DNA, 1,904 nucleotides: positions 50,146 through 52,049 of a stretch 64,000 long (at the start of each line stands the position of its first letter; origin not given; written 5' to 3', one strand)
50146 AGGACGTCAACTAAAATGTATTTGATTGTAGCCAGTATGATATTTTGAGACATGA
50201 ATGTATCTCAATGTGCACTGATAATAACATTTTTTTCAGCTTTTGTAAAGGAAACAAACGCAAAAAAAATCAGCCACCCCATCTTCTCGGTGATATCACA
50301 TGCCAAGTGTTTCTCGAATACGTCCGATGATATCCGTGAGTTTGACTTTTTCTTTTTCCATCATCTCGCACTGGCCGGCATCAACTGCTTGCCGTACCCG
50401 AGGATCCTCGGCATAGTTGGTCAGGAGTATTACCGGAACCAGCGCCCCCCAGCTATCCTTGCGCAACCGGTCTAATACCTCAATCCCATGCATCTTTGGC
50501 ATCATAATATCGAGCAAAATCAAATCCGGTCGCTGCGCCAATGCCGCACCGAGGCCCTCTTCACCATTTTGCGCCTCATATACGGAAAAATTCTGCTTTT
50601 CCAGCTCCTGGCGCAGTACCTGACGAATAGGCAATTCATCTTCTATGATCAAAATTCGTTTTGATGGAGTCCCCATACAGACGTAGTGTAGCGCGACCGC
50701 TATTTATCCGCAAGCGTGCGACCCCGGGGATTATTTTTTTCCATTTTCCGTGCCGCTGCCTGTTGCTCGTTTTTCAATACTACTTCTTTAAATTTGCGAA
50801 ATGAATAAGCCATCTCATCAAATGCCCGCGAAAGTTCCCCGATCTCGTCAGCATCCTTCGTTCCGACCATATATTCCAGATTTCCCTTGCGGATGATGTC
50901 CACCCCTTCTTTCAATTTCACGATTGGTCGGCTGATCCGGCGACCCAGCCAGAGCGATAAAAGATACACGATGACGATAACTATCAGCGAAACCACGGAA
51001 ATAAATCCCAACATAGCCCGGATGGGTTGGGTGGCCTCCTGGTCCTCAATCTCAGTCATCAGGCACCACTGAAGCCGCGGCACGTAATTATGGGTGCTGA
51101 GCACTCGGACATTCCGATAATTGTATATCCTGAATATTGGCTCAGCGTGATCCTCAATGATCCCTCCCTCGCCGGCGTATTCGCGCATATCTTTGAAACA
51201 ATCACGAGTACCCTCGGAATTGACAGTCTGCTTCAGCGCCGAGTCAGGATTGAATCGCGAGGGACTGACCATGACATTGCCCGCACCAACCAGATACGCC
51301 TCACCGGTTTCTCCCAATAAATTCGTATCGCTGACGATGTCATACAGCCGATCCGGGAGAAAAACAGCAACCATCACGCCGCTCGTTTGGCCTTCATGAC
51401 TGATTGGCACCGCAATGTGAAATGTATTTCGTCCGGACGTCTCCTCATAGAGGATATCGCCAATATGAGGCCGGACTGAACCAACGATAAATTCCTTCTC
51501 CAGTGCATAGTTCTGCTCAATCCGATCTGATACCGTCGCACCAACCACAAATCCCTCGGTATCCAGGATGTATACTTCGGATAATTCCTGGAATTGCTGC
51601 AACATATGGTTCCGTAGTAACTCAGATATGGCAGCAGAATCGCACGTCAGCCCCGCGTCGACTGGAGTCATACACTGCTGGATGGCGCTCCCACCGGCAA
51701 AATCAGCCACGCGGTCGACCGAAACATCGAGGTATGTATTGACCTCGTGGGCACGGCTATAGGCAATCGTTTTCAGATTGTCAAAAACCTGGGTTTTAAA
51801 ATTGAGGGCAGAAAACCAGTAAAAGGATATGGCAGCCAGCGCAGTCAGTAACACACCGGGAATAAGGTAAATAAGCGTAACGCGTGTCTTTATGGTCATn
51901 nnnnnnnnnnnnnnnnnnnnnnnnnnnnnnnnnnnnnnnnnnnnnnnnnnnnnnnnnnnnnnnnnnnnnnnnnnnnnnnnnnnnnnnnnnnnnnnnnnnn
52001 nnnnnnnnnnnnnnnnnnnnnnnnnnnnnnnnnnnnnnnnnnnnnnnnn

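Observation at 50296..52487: Kinase-less phosphorelay-like cluster: HisKA-only mini-protein, two paralogous REC-only proteins and a Cache-HAMP sensor without output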

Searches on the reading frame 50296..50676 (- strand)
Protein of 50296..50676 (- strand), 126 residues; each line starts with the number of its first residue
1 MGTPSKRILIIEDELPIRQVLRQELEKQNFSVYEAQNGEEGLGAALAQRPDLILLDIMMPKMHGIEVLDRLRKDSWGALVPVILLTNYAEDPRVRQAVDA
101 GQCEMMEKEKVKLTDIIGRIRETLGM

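Call 3: search_protein_families(library=pfam, proteins=[window:50296-50676:-], max_evalue=1)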
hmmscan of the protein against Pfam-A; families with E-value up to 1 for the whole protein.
window:50296-50676:- (126 aa): 1 family
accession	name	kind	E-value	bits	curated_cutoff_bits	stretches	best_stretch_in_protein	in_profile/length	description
PF00072.30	Response_reg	-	1.1e-24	87.1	30.2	1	8-109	1-100/111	Response regulator receiver domain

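Call 82: search_protein_families(library=ncbifam, proteins=[window:50296-50676:-], max_evalue=0.01)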
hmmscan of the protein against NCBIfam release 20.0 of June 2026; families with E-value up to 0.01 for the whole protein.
window:50296-50676:- (126 aa): 99 families (the best 25 are shown)
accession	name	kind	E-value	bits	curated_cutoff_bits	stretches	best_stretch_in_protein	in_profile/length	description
TIGR02154.1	PhoB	equivalog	4.1e-21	75.3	296.2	1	5-121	2-117/226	phosphate regulon transcriptional regulator PhoB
NF007135.0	PRK09581.1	equivalog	8.3e-19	67.7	474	1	6-121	3-117/457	PleD family two-component system response regulator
NF008469.0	PRK11361.1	equivalog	1.3e-18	67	714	1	3-103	2-100/461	acetoacetate metabolism transcriptional regulator AtoC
NF045944.1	ResRegRpaBCyano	equivalog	2e-18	66.6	330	1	9-90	1-79/229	response regulator transcription factor RpaB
NF041733.1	resp_reg_CseB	equivalog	7.9e-18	64.7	350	1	7-124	2-115/228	two-component system response regulator CseB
NF040689.1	MtrAB_MtrA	equivalog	9.4e-18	64.3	300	1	8-124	1-113/219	MtrAB system response regulator MtrA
NF040534.1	resp_reg_YycF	equivalog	1.3e-17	63.8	340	1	6-89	1-81/231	response regulator YycF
NF007820.0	PRK10529.1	equivalog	2e-17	63.4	325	1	7-122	3-114/225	two-component system response regulator KdpE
NF053854.1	RespRegPhoBBctds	equivalog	2.5e-16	59.7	270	1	8-121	1-112/225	two-component system response regulator PhoB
NF007969.0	PRK10693.1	equivalog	1.2e-15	57.4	329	1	5-97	7-97/337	two-component system response regulator RssB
NF012227.0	AdeR_RR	equivalog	3.2e-15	56.3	340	1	4-91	10-94/239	efflux system response regulator transcription factor AdeR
NF007935.0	PRK10651.1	equivalog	3.2e-15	55.9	250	1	6-100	7-101/216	two-component system response regulator NarL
TIGR01387.1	cztR_silR_copR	subfamily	1.2e-14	54.5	279.2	1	8-124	1-114/218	heavy metal response regulator transcription factor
NF045505.1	RR_RssB_Pseudo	equivalog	2.8e-14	53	700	1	1-88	1-86/394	two-component system response regulator RssB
NF007546.0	PRK10161.1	equivalog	3.4e-14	53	471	1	6-109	3-106/229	phosphate response regulator transcription factor PhoB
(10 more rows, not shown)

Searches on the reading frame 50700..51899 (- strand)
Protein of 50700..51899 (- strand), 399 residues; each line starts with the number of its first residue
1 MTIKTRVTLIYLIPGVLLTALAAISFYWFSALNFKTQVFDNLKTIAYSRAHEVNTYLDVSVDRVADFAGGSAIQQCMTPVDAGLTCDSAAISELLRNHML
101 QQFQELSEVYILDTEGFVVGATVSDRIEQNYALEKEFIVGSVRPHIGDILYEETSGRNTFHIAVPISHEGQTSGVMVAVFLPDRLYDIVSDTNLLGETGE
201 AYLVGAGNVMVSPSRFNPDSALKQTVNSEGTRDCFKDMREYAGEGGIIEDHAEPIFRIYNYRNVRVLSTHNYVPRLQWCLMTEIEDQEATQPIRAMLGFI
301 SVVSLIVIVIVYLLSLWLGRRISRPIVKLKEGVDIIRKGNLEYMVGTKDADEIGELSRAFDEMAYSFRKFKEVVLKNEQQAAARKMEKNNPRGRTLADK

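Call 3: search_protein_families(library=pfam, proteins=[window:50700-51899:-], max_evalue=1)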
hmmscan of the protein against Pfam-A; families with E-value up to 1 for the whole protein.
window:50700-51899:- (399 aa): 6 families
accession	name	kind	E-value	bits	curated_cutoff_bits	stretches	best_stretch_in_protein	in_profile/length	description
PF02743.24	dCache_1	-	1.9e-13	51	45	1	35-232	4-210/240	Cache domain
PF00672.30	HAMP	-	7.7e-11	42.6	25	1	317-364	1-48/53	HAMP domain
PF14827.12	dCache_3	-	0.035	14.1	25.7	1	81-180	41-142/239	Double sensory domain of two-component sensor kinase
PF01708.21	Gemini_mov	-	0.11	12.7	25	1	288-320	28-60/92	Geminivirus putative movement protein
PF16736.11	sCache_like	-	0.14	12.9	27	1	107-175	45-111/117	Single Cache-like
PF21954.1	TUNAR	-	0.16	12.4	27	1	293-313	23-44/48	TUNAR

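Call 8: find_homologous_proteins(query=window:50700-51899:-, max_evalue=0.001)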
Query window:50700-51899:- (399 aa): 256 proteins with E <= 0.001 among 5192 candidates; the best 120 are listed.
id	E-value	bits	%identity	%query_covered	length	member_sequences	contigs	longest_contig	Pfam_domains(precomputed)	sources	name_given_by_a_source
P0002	1.2e-261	885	99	100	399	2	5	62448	PF00672.31,PF02743.25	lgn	-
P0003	7.1e-62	228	37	92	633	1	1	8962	PF00672.31,PF02743.25,PF02518.32,PF00512.32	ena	-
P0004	4.8e-57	212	35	92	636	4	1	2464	PF00672.31,PF02743.25,PF02518.32,PF00512.32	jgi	-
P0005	1.6e-53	200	31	96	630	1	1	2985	PF00672.31,PF02743.25,PF02518.32,PF00512.32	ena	-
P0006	9.1e-49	185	28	100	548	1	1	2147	PF00672.31,PF13426.14,PF13188.14,PF02743.25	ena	-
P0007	3.4e-48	183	32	96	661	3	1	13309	PF00672.31,PF02743.25,PF14827.13,PF02518.32,PF00512.32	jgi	jgi:signal transduction histidine kinase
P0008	7.8e-45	172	30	92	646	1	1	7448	PF00672.31,PF02743.25,PF02518.32,PF00512.32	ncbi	-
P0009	6.6e-43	165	29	93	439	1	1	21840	PF00672.31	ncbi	ncbi:HAMP domain-containing protein [Patescibacteria group bacterium]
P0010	1.4e-41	161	30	97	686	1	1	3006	PF00672.31,PF13426.14,PF13188.14,PF02743.25,PF08448.17,PF00989.32,PF00990.27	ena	-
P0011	1.9e-41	160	31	92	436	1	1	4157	PF00672.31,PF02743.25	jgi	jgi:HAMP domain-containing protein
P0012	3.3e-38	150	29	100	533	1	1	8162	PF00672.31,PF08447.19,PF02743.25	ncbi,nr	ncbi:PAS domain-containing protein, partial [bacterium]|nr:PAS domain-containing protein [bacterium]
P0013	3.3e-37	146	29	93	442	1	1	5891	PF00672.31,PF02743.25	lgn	-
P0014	4.1e-37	146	26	97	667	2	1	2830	PF00672.31,PF02743.25,PF28175.1,PF02518.32,PF00512.32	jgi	-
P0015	1.8e-30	124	31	84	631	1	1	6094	PF00672.31,PF02743.25,PF02518.32,PF00512.32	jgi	jgi:signal transduction histidine kinase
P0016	2.1e-27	114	29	93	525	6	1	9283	PF00672.31,PF01740.27,PF02743.25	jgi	-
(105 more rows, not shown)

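Call 13: find_encoding_contigs(protein=P0003, flank=5000, max_places=3)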
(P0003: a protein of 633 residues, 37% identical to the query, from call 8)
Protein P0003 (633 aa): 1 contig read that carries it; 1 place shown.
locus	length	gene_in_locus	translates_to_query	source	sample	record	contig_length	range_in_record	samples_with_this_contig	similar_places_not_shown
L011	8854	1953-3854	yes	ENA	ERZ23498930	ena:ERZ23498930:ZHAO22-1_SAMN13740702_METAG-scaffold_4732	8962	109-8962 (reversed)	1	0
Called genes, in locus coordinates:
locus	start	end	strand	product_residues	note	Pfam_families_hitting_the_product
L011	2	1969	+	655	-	?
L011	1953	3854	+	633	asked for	PF02743:dCache_1, PF00672:HAMP, PF00512:HisKA, PF02518:HATPase_c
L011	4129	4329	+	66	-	-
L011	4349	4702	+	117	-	PF00126:HTH_1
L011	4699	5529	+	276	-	-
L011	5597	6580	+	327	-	-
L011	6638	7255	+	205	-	-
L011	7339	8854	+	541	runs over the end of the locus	?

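Call 14: find_encoding_contigs(protein=P0009, flank=5000, max_places=3)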
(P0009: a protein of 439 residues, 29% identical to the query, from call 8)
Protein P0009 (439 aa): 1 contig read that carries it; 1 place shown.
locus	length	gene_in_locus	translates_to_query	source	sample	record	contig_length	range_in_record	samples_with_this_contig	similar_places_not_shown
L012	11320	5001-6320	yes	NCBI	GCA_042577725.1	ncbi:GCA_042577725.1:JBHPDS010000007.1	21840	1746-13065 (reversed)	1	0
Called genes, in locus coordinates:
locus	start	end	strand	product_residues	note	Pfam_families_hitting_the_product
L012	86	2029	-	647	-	PF00512:HisKA (weak), PF02518:HATPase_c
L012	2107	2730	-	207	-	-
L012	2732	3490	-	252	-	PF01209:Ubie_methyltran, PF13847:Methyltransf_31, PF08241:Methyltransf_11, PF08242:Methyltransf_12, PF13649:Methyltransf_25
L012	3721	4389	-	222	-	PF00072:Response_reg, PF00486:Trans_reg_C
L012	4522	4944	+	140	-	PF07883:Cupin_2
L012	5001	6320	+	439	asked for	PF00672:HAMP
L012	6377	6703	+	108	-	PF01588:tRNA_bind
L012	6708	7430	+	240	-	PF08713:DNA_alkylation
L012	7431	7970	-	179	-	-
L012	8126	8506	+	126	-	PF00072:Response_reg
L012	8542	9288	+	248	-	PF02535:Zip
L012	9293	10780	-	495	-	PF13328:HD_4, PF01966:HD, PF04607:RelA_SpoT, PF02824:TGS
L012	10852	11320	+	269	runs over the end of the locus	PF01409:tRNA-synt_2d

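Call 82: search_protein_families(library=ncbifam, proteins=[window:50700-51899:-], max_evalue=0.01)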
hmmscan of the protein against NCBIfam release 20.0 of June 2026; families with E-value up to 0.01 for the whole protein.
window:50700-51899:- (399 aa): 24 families
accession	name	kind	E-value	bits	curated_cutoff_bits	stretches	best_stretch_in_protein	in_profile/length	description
NF038263.1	prot_phos_SiaA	equivalog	3.5e-14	52.3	700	1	265-390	277-401/658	biofilm regulation protein phosphatase SiaA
NF033092.0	HK_WalK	equivalog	7.6e-12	44.6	725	1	293-370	172-249/594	cell wall metabolism sensor histidine kinase WalK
NF058645.1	MCPCtpMPsAe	equivalog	2.4e-09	36.5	900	1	286-364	193-273/558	methyl-accepting chemotaxis protein CtpM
NF053592.1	HK_near_YfiR_like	equivalog_domain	3.4e-09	36.6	194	1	289-363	142-217/223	sensor histidine kinase, YfiR-like protein-associated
NF040691.1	MtrAB_MtrB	equivalog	2.5e-07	30.1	450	1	284-368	176-258/507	MtrAB system histidine kinase MtrB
NF047496.1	HK_LIC11548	equivalog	1e-06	27.8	750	1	300-385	277-361/589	LIC_11548 family sensor histidine kinase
NF008318.0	PRK11107.1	equivalog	1.2e-06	26.9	890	1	301-382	181-262/920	two-component sensor histidine kinase BarA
NF045911.1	TCSHisKinNblS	equivalog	3.3e-06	25.7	1000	1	305-385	188-267/621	two-component system sensor histidine kinase NblS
NF038389.1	ArsS_fam_HK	equivalog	5.6e-06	26.1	250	1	256-372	98-204/403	ArsS family sensor histidine kinase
NF007004.0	PRK09467.1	equivalog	1.2e-05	24.3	415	1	304-371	161-229/440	two-component system sensor histidine kinase EnvZ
NF008184.0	PRK10935.1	equivalog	1.2e-05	24.2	553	1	296-370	149-225/565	nitrate/nitrite two-component system sensor histidine kinase NarQ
NF041210.1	his_kin_PieS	equivalog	2.8e-05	23.3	850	1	303-379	172-248/474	two component system sensor histidine kinase PieS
NF012163.2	BaeS_SmeS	equivalog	3.1e-05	23.1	500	1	303-369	169-235/457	sensor histidine kinase efflux regulator BaeS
NF047851.1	MCPCitTducer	equivalog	0.00011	21.4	900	1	287-369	182-264/553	methyl-accepting chemotaxis citrate transducer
NF045900.1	HisKinCpxALeg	equivalog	0.0002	20.3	800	1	302-367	160-224/451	two-component system sensor histidine kinase CpxA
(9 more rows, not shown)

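Call 83: predict_structure(alignment_id=A4)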
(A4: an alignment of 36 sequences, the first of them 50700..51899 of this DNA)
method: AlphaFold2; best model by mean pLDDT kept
length: 399 residues; sequences in the alignment: 36
mean_pLDDT: 88.0   pTM: 0.75
mean pLDDT of the five models: 88.0, 87.1, 86.5, 86.4, 85.7
residues with pLDDT >= 90: 242; 70-90: 122; 50-70: 28; < 50: 7
segments of 3 or more residues with pLDDT < 50: 396-399
pLDDT, mean of each block of 10 residues (from residue 1): 86 92 92 90 94 95 95 82 69 91 92 95 93 96 95 91 94 95 95 94 95 96 94 90 62 77 95 90 95 91 94 92 86 86 81 83 86 81 66 48
secondary structure, 60 per line:
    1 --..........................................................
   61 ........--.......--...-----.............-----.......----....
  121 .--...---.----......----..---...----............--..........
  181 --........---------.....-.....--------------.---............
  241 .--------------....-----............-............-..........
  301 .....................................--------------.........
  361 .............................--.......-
elements in order: H3-68 H71-77 H88-100 E106-112 E117-121 H135-140 E150-152 E157-168 E171-180 H183-190 E200-204 H229-241 E256-259 E265-273 E278-285 H286-289 H291-337 H352-389 H392-398
